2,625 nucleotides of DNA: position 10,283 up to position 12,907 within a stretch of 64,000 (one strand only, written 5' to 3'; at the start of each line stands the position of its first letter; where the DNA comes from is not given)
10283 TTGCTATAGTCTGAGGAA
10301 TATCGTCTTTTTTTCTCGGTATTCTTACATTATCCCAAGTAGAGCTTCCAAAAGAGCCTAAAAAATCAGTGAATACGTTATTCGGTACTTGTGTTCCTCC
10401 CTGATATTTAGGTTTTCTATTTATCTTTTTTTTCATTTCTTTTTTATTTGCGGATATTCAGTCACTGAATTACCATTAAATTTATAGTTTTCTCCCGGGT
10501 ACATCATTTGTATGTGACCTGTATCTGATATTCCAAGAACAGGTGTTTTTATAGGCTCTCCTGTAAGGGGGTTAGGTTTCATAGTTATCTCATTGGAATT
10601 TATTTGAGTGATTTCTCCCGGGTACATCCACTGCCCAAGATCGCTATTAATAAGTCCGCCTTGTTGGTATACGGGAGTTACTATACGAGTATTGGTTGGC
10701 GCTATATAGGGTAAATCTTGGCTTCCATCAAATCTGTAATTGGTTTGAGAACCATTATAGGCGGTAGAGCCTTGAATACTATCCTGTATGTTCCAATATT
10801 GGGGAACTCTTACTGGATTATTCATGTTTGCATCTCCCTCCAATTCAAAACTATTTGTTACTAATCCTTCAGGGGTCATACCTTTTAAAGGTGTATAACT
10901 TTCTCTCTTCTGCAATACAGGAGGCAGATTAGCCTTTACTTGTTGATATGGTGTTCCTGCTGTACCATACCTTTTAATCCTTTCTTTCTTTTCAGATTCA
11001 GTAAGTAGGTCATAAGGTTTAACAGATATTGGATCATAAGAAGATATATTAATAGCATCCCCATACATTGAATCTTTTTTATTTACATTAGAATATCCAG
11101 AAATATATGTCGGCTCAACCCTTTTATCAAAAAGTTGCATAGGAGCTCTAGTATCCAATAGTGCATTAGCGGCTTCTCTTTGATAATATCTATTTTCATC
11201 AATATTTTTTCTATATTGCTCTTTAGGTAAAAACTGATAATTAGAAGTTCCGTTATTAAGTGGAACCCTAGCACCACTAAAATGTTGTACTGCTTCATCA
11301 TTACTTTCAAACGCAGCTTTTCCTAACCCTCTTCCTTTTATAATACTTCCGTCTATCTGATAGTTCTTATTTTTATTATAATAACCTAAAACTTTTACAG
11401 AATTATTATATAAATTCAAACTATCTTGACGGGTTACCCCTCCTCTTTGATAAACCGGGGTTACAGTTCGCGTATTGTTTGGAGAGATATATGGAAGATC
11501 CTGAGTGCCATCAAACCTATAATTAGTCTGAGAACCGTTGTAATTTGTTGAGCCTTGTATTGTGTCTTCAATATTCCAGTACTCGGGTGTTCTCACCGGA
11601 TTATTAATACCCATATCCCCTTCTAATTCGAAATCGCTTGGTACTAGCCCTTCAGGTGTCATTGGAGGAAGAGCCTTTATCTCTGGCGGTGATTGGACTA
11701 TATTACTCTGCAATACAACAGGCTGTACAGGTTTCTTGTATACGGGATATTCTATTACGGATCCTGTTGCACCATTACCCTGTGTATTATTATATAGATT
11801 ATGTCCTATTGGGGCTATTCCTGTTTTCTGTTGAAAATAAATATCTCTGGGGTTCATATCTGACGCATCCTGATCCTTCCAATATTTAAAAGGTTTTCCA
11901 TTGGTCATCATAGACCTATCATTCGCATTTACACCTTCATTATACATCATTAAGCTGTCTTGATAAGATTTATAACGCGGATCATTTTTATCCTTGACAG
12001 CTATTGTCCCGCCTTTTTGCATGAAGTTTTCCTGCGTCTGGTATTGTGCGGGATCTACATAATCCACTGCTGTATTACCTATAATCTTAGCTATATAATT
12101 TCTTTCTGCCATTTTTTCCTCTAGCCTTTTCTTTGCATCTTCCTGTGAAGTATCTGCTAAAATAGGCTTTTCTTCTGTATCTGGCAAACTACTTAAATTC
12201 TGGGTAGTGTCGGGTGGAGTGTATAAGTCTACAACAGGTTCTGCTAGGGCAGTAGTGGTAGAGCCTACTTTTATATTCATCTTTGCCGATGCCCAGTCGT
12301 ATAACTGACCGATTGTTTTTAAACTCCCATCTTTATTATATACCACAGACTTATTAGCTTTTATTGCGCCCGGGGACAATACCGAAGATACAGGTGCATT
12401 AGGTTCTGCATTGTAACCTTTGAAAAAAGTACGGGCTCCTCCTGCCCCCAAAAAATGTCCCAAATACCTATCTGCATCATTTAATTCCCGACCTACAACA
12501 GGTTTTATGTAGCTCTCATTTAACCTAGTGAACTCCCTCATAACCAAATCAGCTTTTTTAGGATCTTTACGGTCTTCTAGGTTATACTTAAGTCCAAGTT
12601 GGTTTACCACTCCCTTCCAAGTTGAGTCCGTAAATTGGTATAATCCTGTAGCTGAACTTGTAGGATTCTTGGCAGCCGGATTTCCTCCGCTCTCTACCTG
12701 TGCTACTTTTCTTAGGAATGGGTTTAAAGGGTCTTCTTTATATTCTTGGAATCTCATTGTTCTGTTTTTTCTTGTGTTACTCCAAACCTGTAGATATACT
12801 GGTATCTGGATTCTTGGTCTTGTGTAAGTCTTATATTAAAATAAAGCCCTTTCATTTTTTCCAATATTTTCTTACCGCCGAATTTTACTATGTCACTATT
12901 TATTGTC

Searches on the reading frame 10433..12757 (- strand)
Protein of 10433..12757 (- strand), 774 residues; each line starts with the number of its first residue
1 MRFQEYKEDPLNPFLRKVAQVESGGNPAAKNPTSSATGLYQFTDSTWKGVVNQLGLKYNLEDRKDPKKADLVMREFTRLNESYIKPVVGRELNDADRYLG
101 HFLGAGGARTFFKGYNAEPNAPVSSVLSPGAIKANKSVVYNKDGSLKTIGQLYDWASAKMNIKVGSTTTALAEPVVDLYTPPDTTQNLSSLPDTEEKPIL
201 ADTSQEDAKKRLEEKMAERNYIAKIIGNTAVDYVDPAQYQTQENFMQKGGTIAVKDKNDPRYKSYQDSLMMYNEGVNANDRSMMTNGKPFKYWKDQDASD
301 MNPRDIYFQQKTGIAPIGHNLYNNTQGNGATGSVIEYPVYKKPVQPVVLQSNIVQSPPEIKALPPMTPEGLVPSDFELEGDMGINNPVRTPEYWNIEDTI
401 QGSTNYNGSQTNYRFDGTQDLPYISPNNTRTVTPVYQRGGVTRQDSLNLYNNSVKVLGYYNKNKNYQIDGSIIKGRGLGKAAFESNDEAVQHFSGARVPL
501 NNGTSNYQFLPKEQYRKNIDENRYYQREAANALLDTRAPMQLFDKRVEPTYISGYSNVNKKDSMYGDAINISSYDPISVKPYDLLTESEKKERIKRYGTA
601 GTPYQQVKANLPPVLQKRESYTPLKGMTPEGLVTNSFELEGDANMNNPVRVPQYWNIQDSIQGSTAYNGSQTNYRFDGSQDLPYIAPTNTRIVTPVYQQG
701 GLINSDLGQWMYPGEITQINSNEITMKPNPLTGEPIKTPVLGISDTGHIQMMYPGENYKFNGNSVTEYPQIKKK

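Call 40: search_protein_families(library=pfam, proteins=[window:10433-12757:-], max_evalue=0.01)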
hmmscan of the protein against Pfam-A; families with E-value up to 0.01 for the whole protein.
window:10433-12757:- (774 aa): 2 families
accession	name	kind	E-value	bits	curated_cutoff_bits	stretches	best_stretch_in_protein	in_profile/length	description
PF01464.25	SLT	-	1.7e-08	34.4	21.3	1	10-69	12-68/117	Transglycosylase SLT domain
PF06737.19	Transglycosylas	-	3.7e-05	24.7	27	1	15-50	7-41/77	Transglycosylase-like domain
